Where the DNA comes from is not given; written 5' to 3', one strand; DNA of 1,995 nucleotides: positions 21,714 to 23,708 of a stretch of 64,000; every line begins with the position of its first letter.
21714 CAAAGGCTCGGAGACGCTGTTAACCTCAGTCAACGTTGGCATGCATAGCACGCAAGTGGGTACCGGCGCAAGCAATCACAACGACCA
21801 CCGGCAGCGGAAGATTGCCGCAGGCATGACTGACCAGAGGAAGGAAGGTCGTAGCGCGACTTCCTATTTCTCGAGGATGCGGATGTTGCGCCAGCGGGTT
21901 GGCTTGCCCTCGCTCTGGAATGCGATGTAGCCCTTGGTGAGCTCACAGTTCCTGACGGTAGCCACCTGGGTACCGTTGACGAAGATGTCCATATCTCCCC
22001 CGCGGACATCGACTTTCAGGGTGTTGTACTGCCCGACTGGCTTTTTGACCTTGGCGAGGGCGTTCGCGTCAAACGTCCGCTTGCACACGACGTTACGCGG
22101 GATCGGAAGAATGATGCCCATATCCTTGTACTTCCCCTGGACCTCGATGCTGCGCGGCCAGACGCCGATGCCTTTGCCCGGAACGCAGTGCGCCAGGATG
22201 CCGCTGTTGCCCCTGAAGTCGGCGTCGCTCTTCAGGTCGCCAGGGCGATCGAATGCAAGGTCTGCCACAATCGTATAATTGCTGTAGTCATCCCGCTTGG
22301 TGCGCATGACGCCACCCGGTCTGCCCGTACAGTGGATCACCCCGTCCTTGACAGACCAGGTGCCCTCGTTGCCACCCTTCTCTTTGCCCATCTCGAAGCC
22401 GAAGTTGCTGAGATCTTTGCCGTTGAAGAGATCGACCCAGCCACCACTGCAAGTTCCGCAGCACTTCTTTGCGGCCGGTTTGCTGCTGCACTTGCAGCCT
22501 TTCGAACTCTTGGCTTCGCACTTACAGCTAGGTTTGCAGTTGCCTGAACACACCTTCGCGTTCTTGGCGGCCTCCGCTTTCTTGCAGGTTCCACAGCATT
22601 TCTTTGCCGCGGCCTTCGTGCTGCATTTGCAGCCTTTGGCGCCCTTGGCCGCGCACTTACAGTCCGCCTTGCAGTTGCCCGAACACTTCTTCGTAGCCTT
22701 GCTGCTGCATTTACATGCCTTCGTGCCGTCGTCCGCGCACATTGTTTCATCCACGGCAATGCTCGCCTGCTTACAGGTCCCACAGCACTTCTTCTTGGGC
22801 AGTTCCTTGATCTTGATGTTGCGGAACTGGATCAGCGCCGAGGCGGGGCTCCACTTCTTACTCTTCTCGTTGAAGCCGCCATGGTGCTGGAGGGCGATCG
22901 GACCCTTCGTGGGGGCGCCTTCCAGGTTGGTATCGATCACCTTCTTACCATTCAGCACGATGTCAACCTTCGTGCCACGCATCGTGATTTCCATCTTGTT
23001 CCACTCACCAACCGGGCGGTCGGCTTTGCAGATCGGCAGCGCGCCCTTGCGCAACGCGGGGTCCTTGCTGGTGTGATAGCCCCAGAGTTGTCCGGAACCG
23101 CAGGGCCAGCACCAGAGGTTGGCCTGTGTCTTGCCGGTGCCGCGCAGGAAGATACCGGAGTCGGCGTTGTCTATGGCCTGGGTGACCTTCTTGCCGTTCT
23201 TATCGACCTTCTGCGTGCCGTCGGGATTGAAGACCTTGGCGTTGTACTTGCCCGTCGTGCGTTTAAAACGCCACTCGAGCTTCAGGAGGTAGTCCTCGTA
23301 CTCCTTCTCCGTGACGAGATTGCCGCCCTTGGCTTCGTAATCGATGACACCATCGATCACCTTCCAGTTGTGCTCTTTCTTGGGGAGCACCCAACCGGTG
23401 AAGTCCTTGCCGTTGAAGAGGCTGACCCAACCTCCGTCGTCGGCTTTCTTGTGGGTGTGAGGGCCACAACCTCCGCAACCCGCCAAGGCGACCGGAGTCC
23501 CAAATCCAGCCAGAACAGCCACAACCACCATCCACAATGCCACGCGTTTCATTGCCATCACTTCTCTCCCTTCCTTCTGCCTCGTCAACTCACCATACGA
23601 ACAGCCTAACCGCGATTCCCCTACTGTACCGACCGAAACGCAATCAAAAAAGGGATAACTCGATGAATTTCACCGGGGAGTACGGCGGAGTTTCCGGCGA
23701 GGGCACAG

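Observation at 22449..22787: Metallothionein-like Cys/Lys repeat linker between two DUF1080 domains of a lipoprotein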

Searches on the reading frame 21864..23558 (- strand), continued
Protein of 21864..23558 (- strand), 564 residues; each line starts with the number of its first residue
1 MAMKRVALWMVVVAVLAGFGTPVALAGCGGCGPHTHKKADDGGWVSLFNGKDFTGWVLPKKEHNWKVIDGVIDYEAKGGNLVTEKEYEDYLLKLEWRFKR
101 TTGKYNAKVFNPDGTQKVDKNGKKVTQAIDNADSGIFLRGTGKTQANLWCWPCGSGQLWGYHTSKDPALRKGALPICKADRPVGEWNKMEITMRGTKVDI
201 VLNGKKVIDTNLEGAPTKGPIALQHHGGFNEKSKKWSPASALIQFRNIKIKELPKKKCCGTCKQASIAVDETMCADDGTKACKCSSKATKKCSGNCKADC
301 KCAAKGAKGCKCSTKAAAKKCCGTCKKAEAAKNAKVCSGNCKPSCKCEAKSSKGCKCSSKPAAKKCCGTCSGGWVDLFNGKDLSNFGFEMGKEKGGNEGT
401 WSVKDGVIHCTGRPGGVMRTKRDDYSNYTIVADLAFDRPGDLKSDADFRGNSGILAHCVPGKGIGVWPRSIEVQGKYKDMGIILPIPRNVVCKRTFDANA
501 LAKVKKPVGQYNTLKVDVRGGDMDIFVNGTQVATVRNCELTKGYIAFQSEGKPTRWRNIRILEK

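Call 26: predict_structure(alignment_id=A1)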
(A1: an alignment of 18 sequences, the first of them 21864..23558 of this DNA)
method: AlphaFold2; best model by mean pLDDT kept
length: 564 residues; sequences in the alignment: 18
mean_pLDDT: 74.0   pTM: 0.44
mean pLDDT of the five models: 74.0, 72.4, 72.3, 72.1, 70.0
residues with pLDDT >= 90: 252; 70-90: 138; 50-70: 31; < 50: 143
segments of 3 or more residues with pLDDT < 50: 1-4, 17-40, 257-371
pLDDT, mean of each block of 10 residues (from residue 1): 53 52 33 34 82 85 84 79 93 94 84 90 90 87 89 86 89 91 92 95 95 89 77 68 92 66 32 27 30 27 29 34 32 28 28 31 33 77 91 85 91 95 93 94 91 94 90 93 93 94 92 94 92 94 96 94 87
secondary structure, 60 per line:
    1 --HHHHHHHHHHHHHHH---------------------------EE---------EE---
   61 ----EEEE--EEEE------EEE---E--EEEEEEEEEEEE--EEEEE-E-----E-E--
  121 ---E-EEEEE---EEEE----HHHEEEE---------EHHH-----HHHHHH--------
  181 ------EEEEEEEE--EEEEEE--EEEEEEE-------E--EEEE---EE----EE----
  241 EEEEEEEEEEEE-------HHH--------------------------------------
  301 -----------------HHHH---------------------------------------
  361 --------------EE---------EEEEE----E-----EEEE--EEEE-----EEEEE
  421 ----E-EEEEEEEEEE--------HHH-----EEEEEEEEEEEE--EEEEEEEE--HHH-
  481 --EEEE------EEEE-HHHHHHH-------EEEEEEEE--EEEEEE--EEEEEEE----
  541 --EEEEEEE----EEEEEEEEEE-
elements in order: H3-17 E65-68 E71-74 E81-83 E90-101 E104-108 E126-130 E134-137 E145-148 H167-172 E187-194 E197-202 E205-211 E222-225 E241-252 H318-321 E386-390 E401-404 E407-410 E416-420 E427-436 E453-464 E467-474 E483-486 E493-496 H498-504 E512-519 E522-527 E530-536 E543-549 E554-563

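Call 44: list_cluster_members(proteins=[window:21864-23558:-, window:20382-21596:-, window:19411-20385:-, window:23730-27266:+, window:18859-19353:-])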
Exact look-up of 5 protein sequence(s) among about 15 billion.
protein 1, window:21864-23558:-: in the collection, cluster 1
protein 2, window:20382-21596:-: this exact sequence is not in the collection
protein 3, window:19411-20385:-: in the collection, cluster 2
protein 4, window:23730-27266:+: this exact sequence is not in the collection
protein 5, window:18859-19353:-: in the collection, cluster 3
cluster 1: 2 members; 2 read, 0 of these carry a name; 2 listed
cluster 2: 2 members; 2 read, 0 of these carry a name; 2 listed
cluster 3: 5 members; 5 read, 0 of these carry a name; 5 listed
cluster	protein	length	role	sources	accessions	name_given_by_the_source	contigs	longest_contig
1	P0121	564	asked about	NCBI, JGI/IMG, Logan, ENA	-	-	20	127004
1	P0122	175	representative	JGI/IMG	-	-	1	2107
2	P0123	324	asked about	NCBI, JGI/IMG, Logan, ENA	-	-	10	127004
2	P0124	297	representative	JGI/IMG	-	-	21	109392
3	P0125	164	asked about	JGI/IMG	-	-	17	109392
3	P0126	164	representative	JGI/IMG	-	-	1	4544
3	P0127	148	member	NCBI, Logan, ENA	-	-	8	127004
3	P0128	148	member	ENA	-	-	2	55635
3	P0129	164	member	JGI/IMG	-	-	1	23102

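Call 45: find_encoding_contigs(protein=window:21864-23558:-, flank=3000, max_places=10)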
Protein window:21864-23558:- (564 aa): 24 contigs read that carry it; 4 places shown.
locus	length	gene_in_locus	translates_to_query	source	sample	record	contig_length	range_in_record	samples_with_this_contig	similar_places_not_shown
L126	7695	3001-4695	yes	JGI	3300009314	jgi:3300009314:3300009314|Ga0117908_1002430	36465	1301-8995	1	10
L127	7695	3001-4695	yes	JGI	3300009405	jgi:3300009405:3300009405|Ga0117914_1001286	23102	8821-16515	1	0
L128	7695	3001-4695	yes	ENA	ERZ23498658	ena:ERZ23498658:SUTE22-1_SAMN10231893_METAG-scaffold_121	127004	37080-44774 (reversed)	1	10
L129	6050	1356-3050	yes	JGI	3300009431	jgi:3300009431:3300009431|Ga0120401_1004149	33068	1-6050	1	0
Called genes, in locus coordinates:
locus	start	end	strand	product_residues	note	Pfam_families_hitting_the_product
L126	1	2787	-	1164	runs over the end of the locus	PF11028:TMEM260_N, PF14559:TPR_19 (faint), PF13428:TPR_14 (faint), PF13432:TPR_16 (faint), PF13431:TPR_17 (faint)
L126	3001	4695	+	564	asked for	PF06439:3keto-disac_hyd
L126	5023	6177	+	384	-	PF03453:MoeA_N, PF00994:MoCF_biosynth, PF03454:MoeA_C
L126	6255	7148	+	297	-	PF04055:Radical_SAM, PF06463:Mob_synth_C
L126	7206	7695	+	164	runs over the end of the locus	PF01967:MoaC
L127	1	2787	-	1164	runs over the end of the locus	PF11028:TMEM260_N, PF14559:TPR_19 (faint), PF13428:TPR_14 (faint), PF13432:TPR_16 (faint), PF13431:TPR_17 (faint)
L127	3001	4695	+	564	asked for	PF06439:3keto-disac_hyd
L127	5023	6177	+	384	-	PF03453:MoeA_N, PF00994:MoCF_biosynth, PF03454:MoeA_C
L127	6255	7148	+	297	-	PF04055:Radical_SAM, PF06463:Mob_synth_C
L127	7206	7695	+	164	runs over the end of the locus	PF01967:MoaC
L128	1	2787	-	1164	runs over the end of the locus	PF11028:TMEM260_N, PF14559:TPR_19 (faint), PF13428:TPR_14 (faint), PF13432:TPR_16 (faint), PF13431:TPR_17 (faint)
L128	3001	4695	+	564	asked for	PF06439:3keto-disac_hyd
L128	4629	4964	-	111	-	-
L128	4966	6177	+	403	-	PF03453:MoeA_N, PF00994:MoCF_biosynth, PF03454:MoeA_C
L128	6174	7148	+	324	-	PF04055:Radical_SAM, PF06463:Mob_synth_C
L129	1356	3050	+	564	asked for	PF06439:3keto-disac_hyd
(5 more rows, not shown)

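Call 49: search_protein_families(library=ncbifam, proteins=[window:21864-23558:-], max_evalue=0.1)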
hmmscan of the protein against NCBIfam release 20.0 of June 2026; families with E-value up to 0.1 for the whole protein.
window:21864-23558:- (564 aa): 0 families

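Call 56: fold_search(model_id=the predicted structure, library=pdb)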
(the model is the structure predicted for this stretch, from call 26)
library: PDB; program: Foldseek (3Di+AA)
matches with E <= 10: 1550; with E <= 0.001: 226
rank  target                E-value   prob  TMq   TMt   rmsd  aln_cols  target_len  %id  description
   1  4jqt_A                8.4e-22  1.00  0.28  0.35  17.7       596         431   16  Crystal structure of a putative glycosyl hydrolase (BT3469) from Bacteroides thetaiotaomicron VPI-5482 at 2.49 A resol (released 2013-04-17)
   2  3osd                  2.8e-11  1.00  0.24  0.48  11.4       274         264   19  Crystal structure of a putative glycosyl hydrolase (BT2157) from BACTEROIDES THETAIOTAOMICRON VPI-5482 at 1.80 A resolut (released 2010-10-13)
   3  4hxc                  3.7e-11  1.00  0.24  0.51  10.9       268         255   18  Crystal structure of a putative glycosyl hydrolase (BACUNI_00951) from Bacteroides uniformis ATCC 8492 at 2.15 A resolut (released 2012-11-28)
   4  3u1x_A                5.0e-11  1.00  0.25  0.61   5.4       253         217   20  Crystal structure of a putative glycosyl hydrolase (BDI_1869) from Parabacteroides distasonis ATCC 8503 at 1.70 A reso (released 2011-10-26)
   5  3h3l_C                5.6e-11  1.00  0.24  0.58   5.9       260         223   19  Crystal structure of PUTATIVE SUGAR HYDROLASE (YP_001304206.1) from Parabacteroides distasonis ATCC 8503 at 1.59 A res (released 2009-04-28)
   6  8tda_A                8.5e-11  1.00  0.24  0.49  10.9       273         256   19  Structure of Bacteroides thetaiotaomicron 3-Keto-2-hydroxy-glucal-hydratase BT2 (released 2024-06-12)
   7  3u1x_B                8.9e-11  1.00  0.25  0.60   5.5       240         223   20  Crystal structure of a putative glycosyl hydrolase (BDI_1869) from Parabacteroides distasonis ATCC 8503 at 1.70 A reso (released 2011-10-26)
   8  8rr2_A                8.9e-11  1.00  0.24  0.50  10.8       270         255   19  3-keto-glycoside eliminase/hydratase in komplex with alpha-3-keto-glucose (released 2024-08-07)
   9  3h3l_A                1.1e-10  1.00  0.24  0.56   5.8       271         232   18  Crystal structure of PUTATIVE SUGAR HYDROLASE (YP_001304206.1) from Parabacteroides distasonis ATCC 8503 at 1.59 A res (released 2009-04-28)
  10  9fbe_B                1.4e-10  1.00  0.23  0.49  10.9       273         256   19  3-keto-glycoside eliminase/hydratase in komplex with 2-hydroxy-3-keto-glucal (released 2025-10-29)
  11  3hbk                  2.2e-10  1.00  0.24  0.55   9.5       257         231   21  Crystal structure of putative glycosyl hydrolase, was Domain of Unknown Function (DUF1080) (YP_001302580.1) from Parabac (released 2009-05-26)
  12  3h3l_B                3.3e-10  1.00  0.24  0.55   6.7       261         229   19  Crystal structure of PUTATIVE SUGAR HYDROLASE (YP_001304206.1) from Parabacteroides distasonis ATCC 8503 at 1.59 A res (released 2009-04-28)
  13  8v31_A                5.3e-10  1.00  0.24  0.54   9.0       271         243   19  Structure of Alistipes sp. 3-Keto-2-hydroxy-glucal-hydratase AL2 (released 2024-06-19)
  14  8v31_C                6.2e-10  1.00  0.24  0.52  10.4       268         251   19  Structure of Alistipes sp. 3-Keto-2-hydroxy-glucal-hydratase AL2 (released 2024-06-19)
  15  9fbe_A                6.2e-10  1.00  0.24  0.51  10.8       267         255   19  3-keto-glycoside eliminase/hydratase in komplex with 2-hydroxy-3-keto-glucal (released 2025-10-29)
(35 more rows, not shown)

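Call 73: find_encoding_contigs(protein=P0002, flank=5000, max_places=3)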
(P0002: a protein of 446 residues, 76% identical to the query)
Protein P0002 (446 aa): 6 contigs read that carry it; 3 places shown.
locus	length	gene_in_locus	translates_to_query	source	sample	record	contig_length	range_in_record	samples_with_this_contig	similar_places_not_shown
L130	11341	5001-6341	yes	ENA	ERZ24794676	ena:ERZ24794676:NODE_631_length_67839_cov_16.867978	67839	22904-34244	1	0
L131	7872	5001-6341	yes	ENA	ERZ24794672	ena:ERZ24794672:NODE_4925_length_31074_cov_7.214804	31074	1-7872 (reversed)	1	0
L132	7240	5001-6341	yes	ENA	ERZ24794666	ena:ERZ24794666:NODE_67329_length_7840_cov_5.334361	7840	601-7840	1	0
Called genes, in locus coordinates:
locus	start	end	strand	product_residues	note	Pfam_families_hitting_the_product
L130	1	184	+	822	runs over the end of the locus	PF02861:Clp_N, PF13191:AAA_16 (weak), PF23569:NBD_SMAX1, PF00004:AAA, PF17871:AAA_lid_9, PF07724:AAA_2, PF07728:AAA_5, PF10431:ClpB_D2-small, +5 more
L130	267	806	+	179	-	PF00886:Ribosomal_S16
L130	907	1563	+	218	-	PF01746:tRNA_m1G_MT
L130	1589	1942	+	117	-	PF01245:Ribosomal_L19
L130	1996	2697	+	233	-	PF01351:RNase_HII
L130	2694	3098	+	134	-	PF08378:NERD (weak), PF02021:UPF0102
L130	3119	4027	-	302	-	PF01694:Rhomboid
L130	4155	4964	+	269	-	PF00106:adh_short, PF08659:KR, PF23441:SDR, PF13561:adh_short_C2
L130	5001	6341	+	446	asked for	PF06439:3keto-disac_hyd, PF13385:Laminin_G_3 (faint), PF20407:DUF1583_N (faint), PF06439:3keto-disac_hyd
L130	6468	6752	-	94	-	-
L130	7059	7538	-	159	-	PF13635:DUF4143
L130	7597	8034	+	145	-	-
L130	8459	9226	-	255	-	-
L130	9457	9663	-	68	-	-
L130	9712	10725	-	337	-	-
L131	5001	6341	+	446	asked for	PF06439:3keto-disac_hyd, PF13385:Laminin_G_3 (faint), PF20407:DUF1583_N (faint), PF06439:3keto-disac_hyd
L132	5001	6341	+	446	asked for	PF06439:3keto-disac_hyd, PF13385:Laminin_G_3 (faint), PF20407:DUF1583_N (faint), PF06439:3keto-disac_hyd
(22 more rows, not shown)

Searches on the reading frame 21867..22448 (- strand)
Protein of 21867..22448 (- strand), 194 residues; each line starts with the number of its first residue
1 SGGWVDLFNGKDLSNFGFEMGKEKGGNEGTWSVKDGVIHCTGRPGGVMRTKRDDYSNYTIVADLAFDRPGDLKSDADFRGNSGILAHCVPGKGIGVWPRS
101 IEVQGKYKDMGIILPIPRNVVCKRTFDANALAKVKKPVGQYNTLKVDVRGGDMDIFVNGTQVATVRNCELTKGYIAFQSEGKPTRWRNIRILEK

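Call 62: search_protein_families(library=pfam, proteins=[window:21867-22448:-], max_evalue=0.00001)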
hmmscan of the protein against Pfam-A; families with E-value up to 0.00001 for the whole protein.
window:21867-22448:- (194 aa): 1 family
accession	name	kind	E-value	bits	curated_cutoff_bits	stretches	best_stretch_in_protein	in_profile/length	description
PF06439.18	3keto-disac_hyd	-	2.5e-29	103.1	26.8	1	3-191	1-186/187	3-keto-disaccharide hydrolase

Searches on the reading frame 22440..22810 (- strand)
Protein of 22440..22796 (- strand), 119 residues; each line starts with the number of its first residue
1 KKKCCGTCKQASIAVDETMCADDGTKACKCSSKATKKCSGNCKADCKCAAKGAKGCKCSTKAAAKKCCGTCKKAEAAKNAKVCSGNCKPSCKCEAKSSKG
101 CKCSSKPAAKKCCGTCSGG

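Call 3: search_protein_families(library=pfam, proteins=[window:22449-22810:-], max_evalue=1)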
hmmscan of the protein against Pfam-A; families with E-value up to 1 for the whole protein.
window:22449-22810:- (120 aa): 0 families

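Call 8: search_solved_structures(query=window:22440-22796:-, max_evalue=10, show_alignments=3)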
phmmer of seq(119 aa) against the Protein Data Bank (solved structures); distinct sequences matched with E-value up to 10: 1.
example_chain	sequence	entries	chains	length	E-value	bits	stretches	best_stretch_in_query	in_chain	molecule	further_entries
2ask_A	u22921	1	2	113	0.24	15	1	47-90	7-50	artemin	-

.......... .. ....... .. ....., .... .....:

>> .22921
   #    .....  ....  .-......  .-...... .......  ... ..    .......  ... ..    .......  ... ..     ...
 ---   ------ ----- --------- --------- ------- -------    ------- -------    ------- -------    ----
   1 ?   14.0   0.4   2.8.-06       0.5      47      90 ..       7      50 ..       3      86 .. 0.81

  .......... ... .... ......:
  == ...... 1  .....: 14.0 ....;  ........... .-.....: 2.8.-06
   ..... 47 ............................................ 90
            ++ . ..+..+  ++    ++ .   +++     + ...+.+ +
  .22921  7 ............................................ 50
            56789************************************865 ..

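Call 11: find_homologous_proteins(query=window:22440-22796:-, max_evalue=10)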
Query seq(119 aa): 456 candidates shared short words with the query, none scored E <= 10.

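Call 18: search_protein_representatives(protein=window:22440-22796:-)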
Query: 119 residues. Proteins with E-value up to 0.001 (for the whole library): 0; up to 1e-10: 0; up to 1e-30: 0. The best 0 are listed.

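Call 70: predict_structure(protein=window:22440-22796:-)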
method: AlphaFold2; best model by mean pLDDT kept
length: 119 residues; sequences in the alignment: 1
mean_pLDDT: 56.1   pTM: 0.25
mean pLDDT of the five models: 56.1, 47.9, 47.5, 46.2, 43.2
residues with pLDDT >= 90: 0; 70-90: 8; 50-70: 80; < 50: 31
segments of 3 or more residues with pLDDT < 50: 23-27, 37-45, 49-55, 117-119
pLDDT, mean of each block of 10 residues (from residue 1): 65 68 52 53 47 53 58 52 55 56 64 51
secondary structure, 60 per line:
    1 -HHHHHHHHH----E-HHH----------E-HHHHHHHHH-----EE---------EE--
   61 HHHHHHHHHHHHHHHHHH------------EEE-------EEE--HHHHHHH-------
elements in order: H2-10 H32-40 H61-78 E91-93 E101-103 H106-112

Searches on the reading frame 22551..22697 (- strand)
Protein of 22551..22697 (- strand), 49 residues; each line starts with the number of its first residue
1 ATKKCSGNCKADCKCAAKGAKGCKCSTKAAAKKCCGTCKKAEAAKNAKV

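Call 40: find_homologous_proteins(query=A2, max_evalue=10)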
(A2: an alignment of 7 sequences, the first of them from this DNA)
Query A2 (7 sequences): 223 candidates shared short words with the query, none scored E <= 10.
